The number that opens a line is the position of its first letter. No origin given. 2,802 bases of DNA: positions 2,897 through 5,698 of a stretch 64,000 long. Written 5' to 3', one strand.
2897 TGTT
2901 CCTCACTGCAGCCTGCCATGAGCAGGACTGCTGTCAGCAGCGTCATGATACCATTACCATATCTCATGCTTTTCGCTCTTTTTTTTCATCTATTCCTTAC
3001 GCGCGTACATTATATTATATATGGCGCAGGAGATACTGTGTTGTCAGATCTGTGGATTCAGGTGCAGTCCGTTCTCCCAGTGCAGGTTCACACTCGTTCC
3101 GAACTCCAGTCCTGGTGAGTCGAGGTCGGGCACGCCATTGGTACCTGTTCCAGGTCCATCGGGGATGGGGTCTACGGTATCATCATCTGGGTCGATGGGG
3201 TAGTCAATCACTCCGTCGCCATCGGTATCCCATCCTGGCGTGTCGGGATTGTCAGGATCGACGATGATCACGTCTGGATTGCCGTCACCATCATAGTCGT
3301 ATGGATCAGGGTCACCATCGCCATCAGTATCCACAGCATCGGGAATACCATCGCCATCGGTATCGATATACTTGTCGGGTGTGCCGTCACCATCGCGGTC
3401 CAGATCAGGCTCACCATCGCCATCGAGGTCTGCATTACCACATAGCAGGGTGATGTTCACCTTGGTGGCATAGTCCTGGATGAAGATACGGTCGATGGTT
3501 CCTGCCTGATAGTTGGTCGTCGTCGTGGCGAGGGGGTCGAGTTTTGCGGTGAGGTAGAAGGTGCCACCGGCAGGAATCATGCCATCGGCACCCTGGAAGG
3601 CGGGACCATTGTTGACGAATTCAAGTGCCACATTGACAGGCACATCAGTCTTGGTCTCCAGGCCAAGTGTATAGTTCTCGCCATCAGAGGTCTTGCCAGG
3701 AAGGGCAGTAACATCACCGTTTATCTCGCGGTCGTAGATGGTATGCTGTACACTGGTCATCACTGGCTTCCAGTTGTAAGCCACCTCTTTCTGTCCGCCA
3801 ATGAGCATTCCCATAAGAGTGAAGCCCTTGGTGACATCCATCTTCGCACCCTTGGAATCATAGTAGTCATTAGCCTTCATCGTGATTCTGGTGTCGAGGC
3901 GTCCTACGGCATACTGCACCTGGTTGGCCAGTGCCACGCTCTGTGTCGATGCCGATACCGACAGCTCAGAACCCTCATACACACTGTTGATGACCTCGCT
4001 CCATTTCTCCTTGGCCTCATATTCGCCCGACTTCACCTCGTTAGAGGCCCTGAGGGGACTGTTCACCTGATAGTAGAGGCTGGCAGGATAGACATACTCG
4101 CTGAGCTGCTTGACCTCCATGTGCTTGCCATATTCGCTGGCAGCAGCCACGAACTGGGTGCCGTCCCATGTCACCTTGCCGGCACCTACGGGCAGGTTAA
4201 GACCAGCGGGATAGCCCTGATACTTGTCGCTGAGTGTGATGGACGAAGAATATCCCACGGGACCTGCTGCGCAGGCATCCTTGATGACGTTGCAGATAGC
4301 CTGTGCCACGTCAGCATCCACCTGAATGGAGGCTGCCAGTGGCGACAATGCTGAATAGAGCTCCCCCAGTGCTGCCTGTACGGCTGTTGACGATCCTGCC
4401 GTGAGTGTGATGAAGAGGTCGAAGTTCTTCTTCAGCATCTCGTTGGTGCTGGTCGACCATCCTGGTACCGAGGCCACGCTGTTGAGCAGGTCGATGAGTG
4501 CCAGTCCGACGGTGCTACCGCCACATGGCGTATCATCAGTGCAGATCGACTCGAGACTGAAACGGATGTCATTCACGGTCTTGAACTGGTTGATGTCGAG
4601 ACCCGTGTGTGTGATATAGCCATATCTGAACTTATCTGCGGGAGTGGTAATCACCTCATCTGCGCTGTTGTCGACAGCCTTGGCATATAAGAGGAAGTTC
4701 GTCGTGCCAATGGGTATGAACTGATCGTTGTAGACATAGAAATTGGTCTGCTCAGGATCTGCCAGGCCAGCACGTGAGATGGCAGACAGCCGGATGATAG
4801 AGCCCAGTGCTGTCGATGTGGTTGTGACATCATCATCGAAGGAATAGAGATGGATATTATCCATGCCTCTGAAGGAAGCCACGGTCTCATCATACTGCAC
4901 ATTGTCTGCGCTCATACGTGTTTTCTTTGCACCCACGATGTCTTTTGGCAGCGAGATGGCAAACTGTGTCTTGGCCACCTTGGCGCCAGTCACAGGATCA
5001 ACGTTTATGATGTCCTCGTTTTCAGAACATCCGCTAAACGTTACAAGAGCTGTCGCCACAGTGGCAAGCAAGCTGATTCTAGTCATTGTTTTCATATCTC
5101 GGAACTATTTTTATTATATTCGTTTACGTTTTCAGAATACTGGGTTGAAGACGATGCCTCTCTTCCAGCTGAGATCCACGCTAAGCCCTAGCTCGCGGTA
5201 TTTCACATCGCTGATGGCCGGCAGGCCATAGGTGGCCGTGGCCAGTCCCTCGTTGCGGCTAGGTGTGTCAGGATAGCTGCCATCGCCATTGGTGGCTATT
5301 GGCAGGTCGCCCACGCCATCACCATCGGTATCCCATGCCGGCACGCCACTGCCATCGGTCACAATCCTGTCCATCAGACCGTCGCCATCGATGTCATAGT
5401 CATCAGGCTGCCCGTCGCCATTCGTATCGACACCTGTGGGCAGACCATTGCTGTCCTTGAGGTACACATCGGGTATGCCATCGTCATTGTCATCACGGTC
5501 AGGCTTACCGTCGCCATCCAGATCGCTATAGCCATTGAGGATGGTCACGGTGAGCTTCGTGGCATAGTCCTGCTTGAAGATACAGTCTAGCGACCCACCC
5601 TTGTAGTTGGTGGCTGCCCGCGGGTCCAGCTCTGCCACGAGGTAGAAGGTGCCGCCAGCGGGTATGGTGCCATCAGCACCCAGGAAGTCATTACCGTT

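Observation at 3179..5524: Thrombospondin type-3-like calcium-binding repeats inserted between the pilin body and the C-terminal donor strand in two adjacent pilins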

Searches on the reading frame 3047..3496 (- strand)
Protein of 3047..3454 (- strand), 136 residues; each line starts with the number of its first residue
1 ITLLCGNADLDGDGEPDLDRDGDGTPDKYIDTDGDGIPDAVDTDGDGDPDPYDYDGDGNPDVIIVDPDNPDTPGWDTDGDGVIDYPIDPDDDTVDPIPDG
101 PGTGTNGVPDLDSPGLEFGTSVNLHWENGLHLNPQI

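Call 5: search_protein_families(library=pfam, proteins=[window:3047-3454:-], max_evalue=10)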
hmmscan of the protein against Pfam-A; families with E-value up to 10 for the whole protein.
seq(136 aa): 2 families
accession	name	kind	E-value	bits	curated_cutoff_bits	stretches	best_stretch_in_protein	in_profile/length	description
PF18884.5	TSP3_bac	-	0.055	13.8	25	1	31-40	1-10/22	Bacterial TSP3 repeat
PF00036.39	EF-hand_1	-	1.1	9.4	25.4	1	76-85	10-19/29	EF hand domain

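Call 52: search_protein_families(library=pfam, alignment_id=A4, max_evalue=1)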
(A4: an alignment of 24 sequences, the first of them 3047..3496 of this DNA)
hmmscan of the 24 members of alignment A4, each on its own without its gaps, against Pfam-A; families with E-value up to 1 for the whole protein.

A. member 1, window:3047-3496:- (150 aa): 1 family
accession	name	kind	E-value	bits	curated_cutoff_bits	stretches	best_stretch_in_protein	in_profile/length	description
PF18884.5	TSP3_bac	-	0.063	13.6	25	1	45-54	1-10/22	Bacterial TSP3 repeat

B. families by the number of members that match (of 24 scanned): 11 families
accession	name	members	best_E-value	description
PF13517.12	FG-GAP_3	14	1.5e-05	FG-GAP-like repeat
PF20615.3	DUF6802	12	0.0054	Family of unknown function (DUF6802)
PF01839.29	FG-GAP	8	0.00045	FG-GAP repeat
PF13202.12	EF-hand_5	7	0.019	EF hand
PF00036.39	EF-hand_1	2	0.081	EF hand domain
PF00404.24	Dockerin_1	2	0.47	Dockerin type I domain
PF18884.5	TSP3_bac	1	0.063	Bacterial TSP3 repeat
PF09545.15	RE_AccI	1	0.092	AccI restriction endonuclease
PF16567.10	CagD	1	0.34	Pathogenicity island component CagD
PF05901.16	Excalibur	1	0.45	Excalibur calcium-binding domain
PF16743.10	PliI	1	0.88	Periplasmic lysozyme inhibitor of I-type lysozyme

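Call 68: search_protein_representatives(alignment_id=A6)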
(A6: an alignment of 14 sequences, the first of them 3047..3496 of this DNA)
Query: 14 sequences, 684 profile positions. Proteins with E-value up to 0.001 (for the whole library): 1455; up to 1e-10: 1251; up to 1e-30: 824. The best 150 are listed.
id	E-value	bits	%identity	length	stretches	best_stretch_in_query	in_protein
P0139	5.1e-294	993.5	-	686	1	1-684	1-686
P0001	8.7e-223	758.1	-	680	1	10-684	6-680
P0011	1.9e-215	733.8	-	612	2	1-586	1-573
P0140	1.1e-213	728.0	-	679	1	19-683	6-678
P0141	6.0e-172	590.1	-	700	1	15-680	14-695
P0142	3.6e-162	557.8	-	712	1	13-680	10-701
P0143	3.4e-155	534.7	-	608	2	24-573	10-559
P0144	6.7e-132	457.7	-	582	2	61-568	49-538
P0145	2.2e-131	456.1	-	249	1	437-684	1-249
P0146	2.9e-130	452.3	-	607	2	1-565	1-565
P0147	6.0e-125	434.8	-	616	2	1-561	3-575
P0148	1.1e-124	433.9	-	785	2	77-528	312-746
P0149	7.4e-124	431.2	-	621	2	1-565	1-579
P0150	5.7e-121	421.6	-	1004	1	77-523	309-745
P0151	1.1e-120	420.7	-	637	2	1-563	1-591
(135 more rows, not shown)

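Call 75: find_encoding_contigs(protein=P0139, flank=10000, max_places=3)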
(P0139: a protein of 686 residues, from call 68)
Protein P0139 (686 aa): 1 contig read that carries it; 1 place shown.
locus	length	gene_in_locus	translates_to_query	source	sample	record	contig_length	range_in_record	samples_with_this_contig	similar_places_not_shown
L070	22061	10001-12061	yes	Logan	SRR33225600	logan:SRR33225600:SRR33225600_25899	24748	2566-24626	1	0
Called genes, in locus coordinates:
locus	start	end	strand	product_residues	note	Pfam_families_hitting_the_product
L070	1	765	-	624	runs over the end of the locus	PF13448:DUF4114 (faint), PF16130:DUF4842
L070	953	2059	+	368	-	PF12833:HTH_18, PF00165:HTH_AraC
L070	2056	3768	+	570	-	PF12833:HTH_18, PF00165:HTH_AraC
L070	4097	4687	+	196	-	PF12099:DUF3575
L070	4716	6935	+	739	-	-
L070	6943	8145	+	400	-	-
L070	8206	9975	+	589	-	-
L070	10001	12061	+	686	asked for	-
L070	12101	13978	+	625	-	-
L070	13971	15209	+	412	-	-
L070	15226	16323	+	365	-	-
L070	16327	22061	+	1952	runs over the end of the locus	?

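Call 76: search_protein_families(library=pfam, proteins=[L070:16327-22059:+, L070:13971-15209:+, L070:15226-16323:+, L070:6943-8145:+], max_evalue=0.01)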
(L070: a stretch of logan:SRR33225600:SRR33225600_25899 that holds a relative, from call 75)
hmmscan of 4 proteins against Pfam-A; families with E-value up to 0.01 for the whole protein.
L070:16327-22059:+ (1911 aa): 0 families

L070:13971-15209:+ (412 aa): 0 families

L070:15226-16323:+ (365 aa): 1 family
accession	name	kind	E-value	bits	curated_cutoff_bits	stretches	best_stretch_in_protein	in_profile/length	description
PF18368.7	Ig_GlcNase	-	0.0023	18.5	26.3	1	206-292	7-91/105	Exo-beta-D-glucosaminidase Ig-fold domain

L070:6943-8145:+ (400 aa): 1 family
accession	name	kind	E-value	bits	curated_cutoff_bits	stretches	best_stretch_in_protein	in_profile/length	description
PF05887.16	Trypan_PARP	-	1.3e-05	25.6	100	1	330-381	61-114/134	Procyclic acidic repetitive protein (PARP)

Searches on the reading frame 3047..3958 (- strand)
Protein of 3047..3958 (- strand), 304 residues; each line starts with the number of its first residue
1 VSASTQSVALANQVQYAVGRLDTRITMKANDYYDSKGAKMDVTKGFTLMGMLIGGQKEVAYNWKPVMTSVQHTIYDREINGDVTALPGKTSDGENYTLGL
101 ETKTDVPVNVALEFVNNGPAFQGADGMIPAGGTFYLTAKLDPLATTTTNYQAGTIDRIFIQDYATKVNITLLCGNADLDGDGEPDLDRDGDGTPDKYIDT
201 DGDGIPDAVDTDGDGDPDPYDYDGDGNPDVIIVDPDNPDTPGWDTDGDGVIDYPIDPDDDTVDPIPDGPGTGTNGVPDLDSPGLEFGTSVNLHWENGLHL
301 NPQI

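Call 47: predict_structure(alignment_id=A3)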
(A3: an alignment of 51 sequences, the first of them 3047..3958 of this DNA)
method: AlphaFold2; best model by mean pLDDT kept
length: 304 residues; sequences in the alignment: 51
mean_pLDDT: 86.7   pTM: 0.79
mean pLDDT of the five models: 86.7, 85.0, 84.7, 83.1, 82.9
residues with pLDDT >= 90: 173; 70-90: 97; 50-70: 22; < 50: 12
segments of 3 or more residues with pLDDT < 50: 281-291
pLDDT, mean of each block of 10 residues (from residue 1): 57 68 95 95 96 88 84 88 92 90 93 97 96 96 94 95 94 93 86 89 92 89 87 91 92 85 74 80 40 82 90
secondary structure, 60 per line:
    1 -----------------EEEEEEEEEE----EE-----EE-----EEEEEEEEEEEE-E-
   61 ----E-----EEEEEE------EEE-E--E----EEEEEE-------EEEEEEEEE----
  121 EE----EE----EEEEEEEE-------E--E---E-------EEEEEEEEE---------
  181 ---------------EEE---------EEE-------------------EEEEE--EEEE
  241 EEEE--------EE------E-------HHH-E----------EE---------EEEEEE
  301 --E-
elements in order: E18-27 E46-57 E71-76 E83-85 E95-100 E108-116 E133-140 E163-171 E196-198 E208-210 E230-234 E237-244 E295-300

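Call 49: fold_search(model_id=the predicted structure, library=pdb)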
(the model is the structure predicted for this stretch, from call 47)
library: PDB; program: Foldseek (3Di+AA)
matches with E <= 10: 379; with E <= 0.001: 0
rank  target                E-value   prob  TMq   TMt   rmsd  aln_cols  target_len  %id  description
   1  4rdb                  4.0e-02  0.66  0.24  0.24   8.2       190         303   13  Crystal structure of an immunoreactive 32 kDa antigen PG49 (PG_0181) from Porphyromonas gingivalis W83 at 1.45 A resolut (released 2014-12-03)
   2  5vxt_B                2.5e-01  0.06  0.10  0.10  15.4       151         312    9  Crystal structure of catechol 1,2-dioxygenase from Burkholderia ambifaria (released 2017-06-14)
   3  4h40_B                3.3e-01  0.80  0.29  0.29   6.0       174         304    9  Crystal structure of a putative cell adhesion protein (BF2867) from Bacteroides fragilis NCTC 9343 at 2.57 A resolutio (released 2012-10-03)
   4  4h40_A                4.4e-01  0.60  0.27  0.27   5.1       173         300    9  Crystal structure of a putative cell adhesion protein (BF2867) from Bacteroides fragilis NCTC 9343 at 2.57 A resolutio (released 2012-10-03)
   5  9gki_A                4.7e-01  0.13  0.14  0.25   9.8       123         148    7  Structure of 5mer pore intermediate of Sticholysin II (StnII) toxin in lipid nanodiscs (released 2025-09-17)
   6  4lsd_B                4.9e-01  0.15  0.13  0.32   8.2        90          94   11  Myokine structure (released 2013-10-16)
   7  3th1_A                5.2e-01  0.05  0.12  0.13   8.6       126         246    6  Crystal structure of chlorocatechol 1,2-dioxygenase from Pseudomonas putida (released 2012-08-22)
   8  3b2m_A                6.5e-01  0.04  0.13  0.13  20.7       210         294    7  Crystal Structure of the Major Pilin from Streptococcus pyogenes (released 2007-12-18)
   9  4eps                  6.9e-01  0.12  0.15  0.10  10.5       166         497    8  Crystal structure of a fimbrial protein (BACOVA_04982) from Bacteroides ovatus ATCC 8483 at 1.85 A resolution (released 2012-06-13)
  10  4lsd_F                7.7e-01  0.10  0.12  0.29   9.3        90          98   11  Myokine structure (released 2013-10-16)
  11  4bhu_A                9.1e-01  0.03  0.12  0.21  15.6       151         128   16  Crystal structure of BslA - A bacterial hydrophobin (released 2013-08-14)
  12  1va9_MODEL_1_A        1.1e+00  0.07  0.14  0.27  17.4       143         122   10  Solution structure of the second FNIII domain of DSCAML1 protein (released 2005-02-22)
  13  4n2o_H                1.1e+00  0.03  0.10  0.14  18.5       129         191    8  Structure of a novel autonomous cohesin protein from Ruminococcus flavefaciens (released 2013-12-18)
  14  4lsd_A                1.2e+00  0.10  0.13  0.32   7.9        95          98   12  Myokine structure (released 2013-10-16)
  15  5l2h_A                1.2e+00  0.06  0.13  0.30  12.6       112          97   13  Crystal Structure of W26A mutant of anti-EGFR Centyrin P54AR4-83v2 (released 2016-11-02)
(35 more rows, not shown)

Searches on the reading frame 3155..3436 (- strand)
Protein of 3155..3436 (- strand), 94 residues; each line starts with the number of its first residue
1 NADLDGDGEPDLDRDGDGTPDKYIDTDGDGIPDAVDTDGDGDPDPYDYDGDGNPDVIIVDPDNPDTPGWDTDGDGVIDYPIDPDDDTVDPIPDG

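Call 33: search_solved_structures(query=window:3155-3436:-, max_evalue=10, show_alignments=4)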
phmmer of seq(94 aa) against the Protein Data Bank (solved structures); distinct sequences matched with E-value up to 10: 2.
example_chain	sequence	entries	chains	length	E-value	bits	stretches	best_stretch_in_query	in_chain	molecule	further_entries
8pjs_A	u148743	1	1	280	0.027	17.9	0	46-70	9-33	SAKeCEref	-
1ggz_A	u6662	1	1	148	9.5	9.7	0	21-41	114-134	CALMODULIN-RELATED PROTEIN NB-1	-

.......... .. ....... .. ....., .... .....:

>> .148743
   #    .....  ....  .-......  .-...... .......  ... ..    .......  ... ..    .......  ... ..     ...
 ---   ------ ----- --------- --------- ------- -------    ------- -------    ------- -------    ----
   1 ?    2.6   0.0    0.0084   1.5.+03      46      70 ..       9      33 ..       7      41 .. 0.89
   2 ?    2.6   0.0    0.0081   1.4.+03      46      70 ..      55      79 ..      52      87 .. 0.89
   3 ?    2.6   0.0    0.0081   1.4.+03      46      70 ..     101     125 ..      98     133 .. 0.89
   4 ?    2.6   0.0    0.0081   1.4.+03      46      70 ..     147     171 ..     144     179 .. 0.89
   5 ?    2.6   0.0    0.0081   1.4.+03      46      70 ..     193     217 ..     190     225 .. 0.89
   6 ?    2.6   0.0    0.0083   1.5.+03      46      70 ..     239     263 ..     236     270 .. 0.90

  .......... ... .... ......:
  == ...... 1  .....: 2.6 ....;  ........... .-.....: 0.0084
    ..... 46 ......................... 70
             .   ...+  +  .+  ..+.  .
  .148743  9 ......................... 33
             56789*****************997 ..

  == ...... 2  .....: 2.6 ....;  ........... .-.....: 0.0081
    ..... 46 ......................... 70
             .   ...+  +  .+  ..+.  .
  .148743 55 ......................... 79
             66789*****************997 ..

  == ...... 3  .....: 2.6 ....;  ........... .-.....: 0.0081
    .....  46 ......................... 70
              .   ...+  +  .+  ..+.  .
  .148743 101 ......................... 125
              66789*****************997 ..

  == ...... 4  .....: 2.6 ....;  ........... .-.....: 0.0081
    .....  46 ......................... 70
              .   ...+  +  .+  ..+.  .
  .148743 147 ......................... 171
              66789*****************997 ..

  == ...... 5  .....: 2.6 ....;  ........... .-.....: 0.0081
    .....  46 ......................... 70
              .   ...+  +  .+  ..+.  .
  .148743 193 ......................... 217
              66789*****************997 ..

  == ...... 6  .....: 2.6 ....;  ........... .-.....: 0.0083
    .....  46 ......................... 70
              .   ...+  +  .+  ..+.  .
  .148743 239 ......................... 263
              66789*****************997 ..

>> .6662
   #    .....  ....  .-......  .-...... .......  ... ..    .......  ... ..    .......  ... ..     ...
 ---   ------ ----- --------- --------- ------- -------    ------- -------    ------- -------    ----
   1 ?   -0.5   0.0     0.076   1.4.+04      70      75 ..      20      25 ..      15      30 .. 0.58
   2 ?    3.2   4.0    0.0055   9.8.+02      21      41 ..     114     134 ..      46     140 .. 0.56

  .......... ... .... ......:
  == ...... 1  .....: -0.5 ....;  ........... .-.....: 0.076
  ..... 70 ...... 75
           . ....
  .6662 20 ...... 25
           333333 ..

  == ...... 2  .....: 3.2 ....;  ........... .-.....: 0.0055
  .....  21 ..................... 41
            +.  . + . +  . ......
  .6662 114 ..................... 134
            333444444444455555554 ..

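Call 35: find_homologous_proteins(query=window:3155-3436:-, max_evalue=0.001)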
Query seq(94 aa) (94 aa): 18 proteins with E <= 0.001 among 2456 candidates.
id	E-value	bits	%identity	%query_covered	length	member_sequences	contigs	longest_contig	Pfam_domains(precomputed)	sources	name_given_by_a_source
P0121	9.5e-15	73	63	77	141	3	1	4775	-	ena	-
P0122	5.0e-14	70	61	80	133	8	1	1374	-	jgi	jgi:hypothetical protein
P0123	2.0e-13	68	59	85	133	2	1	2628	-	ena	-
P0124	5.1e-11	61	63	63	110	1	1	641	-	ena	-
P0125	1.3e-10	59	55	79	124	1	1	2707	-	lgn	-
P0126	1.3e-8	53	67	60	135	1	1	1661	-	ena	-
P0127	1.0e-7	50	64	56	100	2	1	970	-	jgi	jgi:hypothetical protein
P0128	1.5e-7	49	51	83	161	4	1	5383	-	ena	-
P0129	3.9e-6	45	55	57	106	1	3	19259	-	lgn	-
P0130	6.8e-6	44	66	59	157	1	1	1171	-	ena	-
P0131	1.6e-5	43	55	71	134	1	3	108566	-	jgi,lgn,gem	-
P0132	3.4e-5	42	68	50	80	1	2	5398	-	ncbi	ncbi:MAG: hypothetical protein AAF205_08945 [Pseudomonadota bacterium]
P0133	8.9e-5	41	70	47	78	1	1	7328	-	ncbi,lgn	ncbi:MAG: hypothetical protein WA906_05760 [Pacificimonas sp.]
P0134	1.4e-4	40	59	41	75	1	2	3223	-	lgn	-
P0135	1.5e-4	40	53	61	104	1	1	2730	-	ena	-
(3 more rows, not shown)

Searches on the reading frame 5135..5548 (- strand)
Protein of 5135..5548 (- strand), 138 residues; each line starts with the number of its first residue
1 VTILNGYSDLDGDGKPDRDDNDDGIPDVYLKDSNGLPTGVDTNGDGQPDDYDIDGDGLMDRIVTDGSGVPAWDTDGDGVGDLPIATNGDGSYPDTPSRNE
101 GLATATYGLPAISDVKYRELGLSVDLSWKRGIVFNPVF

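Call 5: search_protein_families(library=pfam, proteins=[window:5135-5548:-], max_evalue=10)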
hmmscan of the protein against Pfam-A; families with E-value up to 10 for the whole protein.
seq(138 aa): 2 families
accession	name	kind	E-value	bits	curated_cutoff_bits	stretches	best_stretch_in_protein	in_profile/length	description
PF13517.12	FG-GAP_3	-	0.23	12.5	26.9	2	52-89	1-38/61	FG-GAP-like repeat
PF20615.3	DUF6802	-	7.2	7.1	27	1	51-92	34-77/102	Family of unknown function (DUF6802)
